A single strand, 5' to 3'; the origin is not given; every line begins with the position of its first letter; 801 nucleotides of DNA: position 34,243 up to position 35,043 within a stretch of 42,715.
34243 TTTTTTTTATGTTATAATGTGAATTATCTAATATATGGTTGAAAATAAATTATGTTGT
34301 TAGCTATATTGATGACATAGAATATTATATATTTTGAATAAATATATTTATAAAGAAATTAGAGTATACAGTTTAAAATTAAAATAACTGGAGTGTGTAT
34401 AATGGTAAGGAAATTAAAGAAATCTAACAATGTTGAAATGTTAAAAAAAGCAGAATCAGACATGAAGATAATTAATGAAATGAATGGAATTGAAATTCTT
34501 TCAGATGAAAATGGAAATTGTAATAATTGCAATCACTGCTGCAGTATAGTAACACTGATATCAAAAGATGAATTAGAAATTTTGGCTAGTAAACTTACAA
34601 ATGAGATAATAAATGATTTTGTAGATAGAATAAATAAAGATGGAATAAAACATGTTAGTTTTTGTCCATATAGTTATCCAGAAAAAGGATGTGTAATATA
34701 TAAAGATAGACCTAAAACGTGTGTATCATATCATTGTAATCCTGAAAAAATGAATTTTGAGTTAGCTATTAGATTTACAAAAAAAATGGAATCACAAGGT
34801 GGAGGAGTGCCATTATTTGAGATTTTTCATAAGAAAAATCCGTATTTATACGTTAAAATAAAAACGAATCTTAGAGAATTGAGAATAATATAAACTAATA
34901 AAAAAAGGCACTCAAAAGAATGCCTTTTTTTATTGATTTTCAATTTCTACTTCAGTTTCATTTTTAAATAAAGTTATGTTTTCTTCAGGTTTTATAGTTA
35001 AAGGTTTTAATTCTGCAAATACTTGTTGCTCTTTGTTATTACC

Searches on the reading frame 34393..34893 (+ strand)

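Call 5: search_protein_families(library=pfam, proteins=[window:34393-34893:+], max_evalue=1)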
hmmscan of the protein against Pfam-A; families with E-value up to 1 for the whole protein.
window:34393-34893:+ (166 aa): 3 families
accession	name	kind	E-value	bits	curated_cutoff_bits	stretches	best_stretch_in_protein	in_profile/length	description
PF03692.20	CxxCxxCC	-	1.2e-05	26.3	23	1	42-116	1-72/85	Putative zinc- or iron-chelating domain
PF14287.11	DUF4368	-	0.1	13.3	25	1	66-80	26-40/67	Domain of unknown function (DUF4368)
PF11519.13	DUF3222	-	0.28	11.7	25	0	31-57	19-47/75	Protein of unknown function (DUF3222)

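Call 6: search_protein_families(library=phrogs, proteins=[window:34393-34893:+], max_evalue=0.1)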
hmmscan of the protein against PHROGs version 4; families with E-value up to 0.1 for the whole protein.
window:34393-34893:+ (166 aa): 2 families
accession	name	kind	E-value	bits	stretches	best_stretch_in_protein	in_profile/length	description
phrog_32498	-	unknown function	0.00086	20.3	1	39-119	23-106/140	-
phrog_9155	-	unknown function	0.0064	17.3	1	96-115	50-69/181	-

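Call 8: search_protein_families(library=padloc, proteins=[window:34393-34893:+], max_evalue=0.1)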
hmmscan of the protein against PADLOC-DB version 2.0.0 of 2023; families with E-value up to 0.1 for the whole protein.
window:34393-34893:+ (166 aa): 0 families

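Call 9: search_protein_families(library=ncbifam, proteins=[window:34393-34893:+], max_evalue=0.1)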
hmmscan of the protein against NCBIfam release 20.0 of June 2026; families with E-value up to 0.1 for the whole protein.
window:34393-34893:+ (166 aa): 1 family
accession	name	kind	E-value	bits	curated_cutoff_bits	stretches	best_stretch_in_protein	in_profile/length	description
NF011627.0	PRK15053.1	equivalog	0.032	12.8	656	0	18-81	282-343/552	sensor histidine kinase DpiB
